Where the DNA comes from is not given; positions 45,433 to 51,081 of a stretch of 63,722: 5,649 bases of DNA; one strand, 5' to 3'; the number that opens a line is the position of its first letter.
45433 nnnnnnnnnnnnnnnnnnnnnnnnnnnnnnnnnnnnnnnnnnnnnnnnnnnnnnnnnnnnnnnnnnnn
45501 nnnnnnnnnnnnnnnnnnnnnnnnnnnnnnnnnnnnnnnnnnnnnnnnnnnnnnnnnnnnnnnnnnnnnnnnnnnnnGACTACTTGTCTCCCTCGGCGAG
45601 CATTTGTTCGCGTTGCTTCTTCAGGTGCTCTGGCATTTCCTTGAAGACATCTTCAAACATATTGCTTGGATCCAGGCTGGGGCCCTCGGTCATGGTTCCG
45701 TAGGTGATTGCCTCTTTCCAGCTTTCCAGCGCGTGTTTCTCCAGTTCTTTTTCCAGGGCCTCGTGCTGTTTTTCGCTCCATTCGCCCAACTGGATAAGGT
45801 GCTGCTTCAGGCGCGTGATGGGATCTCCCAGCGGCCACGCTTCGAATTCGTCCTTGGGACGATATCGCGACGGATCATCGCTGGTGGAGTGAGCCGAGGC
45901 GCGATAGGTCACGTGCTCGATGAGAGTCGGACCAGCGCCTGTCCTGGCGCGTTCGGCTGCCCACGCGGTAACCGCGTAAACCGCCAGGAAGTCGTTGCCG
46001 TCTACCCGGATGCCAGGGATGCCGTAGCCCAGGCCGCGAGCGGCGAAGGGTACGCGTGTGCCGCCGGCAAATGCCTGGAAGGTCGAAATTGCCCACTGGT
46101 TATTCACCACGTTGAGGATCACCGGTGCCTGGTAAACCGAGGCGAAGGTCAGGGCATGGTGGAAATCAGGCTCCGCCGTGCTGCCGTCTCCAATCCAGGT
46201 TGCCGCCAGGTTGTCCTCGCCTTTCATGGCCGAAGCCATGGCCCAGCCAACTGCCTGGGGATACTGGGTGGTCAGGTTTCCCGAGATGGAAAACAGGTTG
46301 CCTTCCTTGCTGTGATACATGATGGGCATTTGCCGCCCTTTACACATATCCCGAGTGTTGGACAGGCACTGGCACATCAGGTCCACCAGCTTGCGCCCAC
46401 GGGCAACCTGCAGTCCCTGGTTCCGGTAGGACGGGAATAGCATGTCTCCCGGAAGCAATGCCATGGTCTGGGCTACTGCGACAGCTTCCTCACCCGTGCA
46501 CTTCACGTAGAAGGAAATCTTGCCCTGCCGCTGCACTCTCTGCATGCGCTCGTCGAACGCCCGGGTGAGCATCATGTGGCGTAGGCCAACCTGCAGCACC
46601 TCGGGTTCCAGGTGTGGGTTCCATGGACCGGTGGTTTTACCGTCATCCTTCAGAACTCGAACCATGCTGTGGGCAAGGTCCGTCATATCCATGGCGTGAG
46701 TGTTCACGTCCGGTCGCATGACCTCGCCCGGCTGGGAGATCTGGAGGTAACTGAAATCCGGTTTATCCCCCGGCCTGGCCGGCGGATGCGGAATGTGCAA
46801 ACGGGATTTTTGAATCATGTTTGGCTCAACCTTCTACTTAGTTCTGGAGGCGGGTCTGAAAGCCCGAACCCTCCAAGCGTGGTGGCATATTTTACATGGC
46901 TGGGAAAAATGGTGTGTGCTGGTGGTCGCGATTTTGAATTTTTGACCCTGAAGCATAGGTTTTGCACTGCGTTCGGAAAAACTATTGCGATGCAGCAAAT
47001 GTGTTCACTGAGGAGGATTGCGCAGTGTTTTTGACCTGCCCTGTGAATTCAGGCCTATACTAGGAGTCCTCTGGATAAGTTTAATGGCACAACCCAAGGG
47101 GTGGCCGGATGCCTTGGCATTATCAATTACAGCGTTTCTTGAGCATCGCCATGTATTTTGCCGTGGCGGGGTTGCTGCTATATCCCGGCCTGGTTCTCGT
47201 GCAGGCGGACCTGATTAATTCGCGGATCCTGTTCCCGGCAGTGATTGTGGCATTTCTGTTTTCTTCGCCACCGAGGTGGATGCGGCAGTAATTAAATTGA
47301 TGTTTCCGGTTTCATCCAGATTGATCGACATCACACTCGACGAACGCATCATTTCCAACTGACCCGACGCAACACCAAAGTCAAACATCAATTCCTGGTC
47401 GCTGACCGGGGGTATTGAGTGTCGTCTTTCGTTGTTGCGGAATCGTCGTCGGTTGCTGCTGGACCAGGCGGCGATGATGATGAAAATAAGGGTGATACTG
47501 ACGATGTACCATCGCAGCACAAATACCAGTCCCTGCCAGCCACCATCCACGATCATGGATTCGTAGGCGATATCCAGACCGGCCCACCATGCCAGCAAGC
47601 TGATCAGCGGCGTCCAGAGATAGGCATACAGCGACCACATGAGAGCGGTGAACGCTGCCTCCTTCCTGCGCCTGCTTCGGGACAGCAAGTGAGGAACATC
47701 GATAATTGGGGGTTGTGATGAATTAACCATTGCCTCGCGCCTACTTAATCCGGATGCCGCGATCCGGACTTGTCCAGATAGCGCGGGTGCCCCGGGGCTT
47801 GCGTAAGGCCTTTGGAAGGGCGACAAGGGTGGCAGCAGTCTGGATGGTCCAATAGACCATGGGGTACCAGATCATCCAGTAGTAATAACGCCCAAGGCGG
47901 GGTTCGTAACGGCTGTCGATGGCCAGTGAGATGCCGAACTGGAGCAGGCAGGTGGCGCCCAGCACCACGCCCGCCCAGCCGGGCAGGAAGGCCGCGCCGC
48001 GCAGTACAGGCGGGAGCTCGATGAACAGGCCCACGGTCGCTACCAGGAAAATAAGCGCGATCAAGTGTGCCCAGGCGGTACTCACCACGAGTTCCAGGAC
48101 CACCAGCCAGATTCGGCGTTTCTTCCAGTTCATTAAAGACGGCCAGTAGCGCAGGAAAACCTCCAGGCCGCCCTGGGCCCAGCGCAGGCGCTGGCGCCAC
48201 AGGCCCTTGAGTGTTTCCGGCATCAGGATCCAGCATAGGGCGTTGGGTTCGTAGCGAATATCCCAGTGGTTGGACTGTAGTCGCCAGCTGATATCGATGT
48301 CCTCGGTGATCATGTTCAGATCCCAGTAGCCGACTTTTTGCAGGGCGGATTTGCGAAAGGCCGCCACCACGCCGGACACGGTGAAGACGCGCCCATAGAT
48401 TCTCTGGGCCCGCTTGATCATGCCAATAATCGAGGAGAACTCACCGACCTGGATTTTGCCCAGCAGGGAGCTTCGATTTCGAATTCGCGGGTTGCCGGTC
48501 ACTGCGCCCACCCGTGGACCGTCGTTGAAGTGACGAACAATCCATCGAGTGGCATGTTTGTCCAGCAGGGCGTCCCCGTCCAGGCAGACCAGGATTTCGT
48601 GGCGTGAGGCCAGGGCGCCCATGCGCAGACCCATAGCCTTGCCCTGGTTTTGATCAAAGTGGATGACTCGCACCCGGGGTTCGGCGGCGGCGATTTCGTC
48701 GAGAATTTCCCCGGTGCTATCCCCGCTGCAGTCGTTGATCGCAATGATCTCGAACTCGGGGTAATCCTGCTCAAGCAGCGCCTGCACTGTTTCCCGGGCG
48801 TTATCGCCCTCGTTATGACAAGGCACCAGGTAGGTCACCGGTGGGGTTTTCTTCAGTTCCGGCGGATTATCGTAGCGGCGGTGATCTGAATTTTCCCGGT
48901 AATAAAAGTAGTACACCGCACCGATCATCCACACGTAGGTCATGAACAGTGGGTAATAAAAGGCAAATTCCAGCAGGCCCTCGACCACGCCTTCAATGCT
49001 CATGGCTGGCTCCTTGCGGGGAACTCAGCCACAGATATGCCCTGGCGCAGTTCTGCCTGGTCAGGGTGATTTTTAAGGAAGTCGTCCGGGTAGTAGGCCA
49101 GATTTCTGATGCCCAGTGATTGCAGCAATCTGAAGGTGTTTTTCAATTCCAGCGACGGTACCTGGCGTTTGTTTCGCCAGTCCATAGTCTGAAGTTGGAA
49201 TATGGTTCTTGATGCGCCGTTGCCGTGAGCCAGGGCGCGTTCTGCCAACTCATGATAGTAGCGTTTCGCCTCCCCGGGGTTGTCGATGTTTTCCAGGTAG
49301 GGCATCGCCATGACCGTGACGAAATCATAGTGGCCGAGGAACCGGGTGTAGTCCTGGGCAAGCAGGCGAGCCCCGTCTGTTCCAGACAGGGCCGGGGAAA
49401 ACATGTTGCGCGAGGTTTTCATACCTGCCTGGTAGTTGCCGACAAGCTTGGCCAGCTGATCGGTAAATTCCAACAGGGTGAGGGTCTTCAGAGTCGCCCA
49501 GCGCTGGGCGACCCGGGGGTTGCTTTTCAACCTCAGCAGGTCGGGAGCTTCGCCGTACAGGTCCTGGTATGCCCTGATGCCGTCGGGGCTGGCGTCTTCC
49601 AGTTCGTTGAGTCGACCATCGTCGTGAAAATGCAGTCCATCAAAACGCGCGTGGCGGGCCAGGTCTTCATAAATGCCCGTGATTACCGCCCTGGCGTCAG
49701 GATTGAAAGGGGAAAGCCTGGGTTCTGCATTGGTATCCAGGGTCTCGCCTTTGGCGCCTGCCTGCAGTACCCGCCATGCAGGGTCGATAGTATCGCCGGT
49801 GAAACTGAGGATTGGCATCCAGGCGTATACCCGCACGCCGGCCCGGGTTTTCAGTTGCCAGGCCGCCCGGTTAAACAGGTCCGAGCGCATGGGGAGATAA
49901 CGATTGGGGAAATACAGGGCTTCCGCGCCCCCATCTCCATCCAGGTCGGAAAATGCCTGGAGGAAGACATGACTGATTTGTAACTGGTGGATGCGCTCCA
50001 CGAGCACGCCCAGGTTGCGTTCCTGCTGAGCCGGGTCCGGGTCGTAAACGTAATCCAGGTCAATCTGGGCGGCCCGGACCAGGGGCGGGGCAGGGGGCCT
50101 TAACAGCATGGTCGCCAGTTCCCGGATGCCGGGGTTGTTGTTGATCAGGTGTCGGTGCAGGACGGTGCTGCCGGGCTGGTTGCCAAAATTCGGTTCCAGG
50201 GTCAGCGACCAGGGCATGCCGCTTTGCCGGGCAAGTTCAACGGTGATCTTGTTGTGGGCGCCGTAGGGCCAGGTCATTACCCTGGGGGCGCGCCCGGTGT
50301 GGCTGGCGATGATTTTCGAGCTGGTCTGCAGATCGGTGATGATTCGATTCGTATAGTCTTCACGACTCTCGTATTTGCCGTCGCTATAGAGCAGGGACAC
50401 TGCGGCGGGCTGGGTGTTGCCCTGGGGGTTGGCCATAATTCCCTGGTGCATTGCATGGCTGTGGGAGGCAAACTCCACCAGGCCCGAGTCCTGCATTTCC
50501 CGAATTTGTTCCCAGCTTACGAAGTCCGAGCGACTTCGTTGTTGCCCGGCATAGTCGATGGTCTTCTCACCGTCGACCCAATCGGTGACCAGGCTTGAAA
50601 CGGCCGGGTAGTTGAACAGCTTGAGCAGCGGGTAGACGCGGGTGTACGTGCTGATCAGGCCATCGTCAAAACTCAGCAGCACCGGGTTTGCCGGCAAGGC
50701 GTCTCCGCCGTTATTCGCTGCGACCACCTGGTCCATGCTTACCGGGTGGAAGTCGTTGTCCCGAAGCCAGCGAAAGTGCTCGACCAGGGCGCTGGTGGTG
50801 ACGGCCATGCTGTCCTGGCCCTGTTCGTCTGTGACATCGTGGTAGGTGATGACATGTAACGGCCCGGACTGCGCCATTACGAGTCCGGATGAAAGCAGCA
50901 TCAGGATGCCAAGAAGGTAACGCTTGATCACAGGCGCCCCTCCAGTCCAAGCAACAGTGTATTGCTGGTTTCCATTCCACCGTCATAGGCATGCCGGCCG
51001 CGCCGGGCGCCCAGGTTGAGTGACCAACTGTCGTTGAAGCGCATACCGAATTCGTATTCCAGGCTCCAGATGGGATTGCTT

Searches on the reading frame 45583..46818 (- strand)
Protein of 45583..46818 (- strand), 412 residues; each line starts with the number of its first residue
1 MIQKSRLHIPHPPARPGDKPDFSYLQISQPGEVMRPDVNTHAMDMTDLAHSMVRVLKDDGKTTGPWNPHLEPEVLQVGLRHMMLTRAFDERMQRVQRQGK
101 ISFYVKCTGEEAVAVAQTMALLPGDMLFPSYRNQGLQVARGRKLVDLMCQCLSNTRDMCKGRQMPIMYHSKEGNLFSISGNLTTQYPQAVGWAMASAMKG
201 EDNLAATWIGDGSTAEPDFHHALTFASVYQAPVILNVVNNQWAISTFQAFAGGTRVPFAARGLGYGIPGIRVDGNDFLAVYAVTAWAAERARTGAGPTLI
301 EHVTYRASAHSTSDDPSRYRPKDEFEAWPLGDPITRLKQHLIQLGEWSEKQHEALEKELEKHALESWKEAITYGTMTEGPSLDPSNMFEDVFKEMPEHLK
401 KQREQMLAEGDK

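Call 7: search_protein_families(library=pfam, proteins=[window:45583-46818:-])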
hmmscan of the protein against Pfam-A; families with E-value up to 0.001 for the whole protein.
window:45583-46818:- (412 aa): 2 families
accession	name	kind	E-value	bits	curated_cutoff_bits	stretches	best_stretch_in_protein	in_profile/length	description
PF00676.26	E1_dh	-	3.6e-94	315.5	22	1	80-373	2-294/300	Dehydrogenase E1 component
PF12573.13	OxoDH_E1alpha_N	-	3e-15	56.1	25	1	6-42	4-40/41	2-oxoisovalerate dehydrogenase E1 alpha subunit N terminal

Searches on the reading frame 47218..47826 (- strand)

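Call 55: search_protein_families(library=pfam, proteins=[window:47218-47826:-], max_evalue=0.00001)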
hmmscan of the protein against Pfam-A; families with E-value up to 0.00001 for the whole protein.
window:47218-47826:- (203 aa): 1 family
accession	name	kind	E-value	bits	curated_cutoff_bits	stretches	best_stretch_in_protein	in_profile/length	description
PF13994.11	PgaD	-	4.4e-28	98.6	27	1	41-176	2-147/148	PgaD-like protein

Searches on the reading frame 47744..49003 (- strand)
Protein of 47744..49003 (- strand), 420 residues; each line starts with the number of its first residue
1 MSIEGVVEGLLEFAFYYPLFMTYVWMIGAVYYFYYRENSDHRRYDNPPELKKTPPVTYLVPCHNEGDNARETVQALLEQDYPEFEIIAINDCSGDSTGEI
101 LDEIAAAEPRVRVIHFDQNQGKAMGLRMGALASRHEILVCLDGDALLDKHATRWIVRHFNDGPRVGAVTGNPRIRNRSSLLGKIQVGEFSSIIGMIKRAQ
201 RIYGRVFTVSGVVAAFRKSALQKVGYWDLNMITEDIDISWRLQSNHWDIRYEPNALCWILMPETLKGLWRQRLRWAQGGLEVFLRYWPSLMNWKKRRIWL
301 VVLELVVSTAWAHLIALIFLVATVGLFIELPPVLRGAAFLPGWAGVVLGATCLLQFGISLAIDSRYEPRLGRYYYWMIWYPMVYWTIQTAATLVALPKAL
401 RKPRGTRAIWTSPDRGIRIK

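Call 55: search_protein_families(library=pfam, proteins=[window:47744-49003:-], max_evalue=0.00001)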
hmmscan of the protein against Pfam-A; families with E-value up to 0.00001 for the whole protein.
window:47744-49003:- (420 aa): 5 families
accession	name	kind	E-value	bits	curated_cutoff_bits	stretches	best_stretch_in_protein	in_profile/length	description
PF13641.12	Glyco_tranf_2_3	-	4.8e-34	118.8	27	1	54-278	1-230/230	Glycosyltransferase like family 2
PF00535.33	Glycos_transf_2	-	9.4e-31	107.4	23.3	1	59-224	3-167/168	Glycosyl transferase family 2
PF13632.12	Glyco_trans_2_3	-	4e-29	102.3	27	1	138-385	2-195/198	Glycosyl transferase family group 2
PF13506.12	Glyco_transf_21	-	3.5e-13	49.8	21.7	1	125-276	21-173/174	Glycosyl transferase family 21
PF03142.21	Chitin_synth_2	-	4.1e-07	29.5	27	0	119-236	186-305/527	Chitin synthase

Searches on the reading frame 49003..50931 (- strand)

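Call 55: search_protein_families(library=pfam, proteins=[window:49003-50931:-], max_evalue=0.00001)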
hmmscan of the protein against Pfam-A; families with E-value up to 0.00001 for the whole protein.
window:49003-50931:- (643 aa): 2 families
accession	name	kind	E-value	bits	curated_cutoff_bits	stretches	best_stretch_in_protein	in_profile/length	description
PF14883.12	GHL13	-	1.6e-115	386.1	27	1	289-614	1-324/324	Hypothetical glycosyl hydrolase family 13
PF01522.26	Polysacc_deac_1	-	1.5e-18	67.3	23.1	1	80-239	5-121/124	Polysaccharide deacetylase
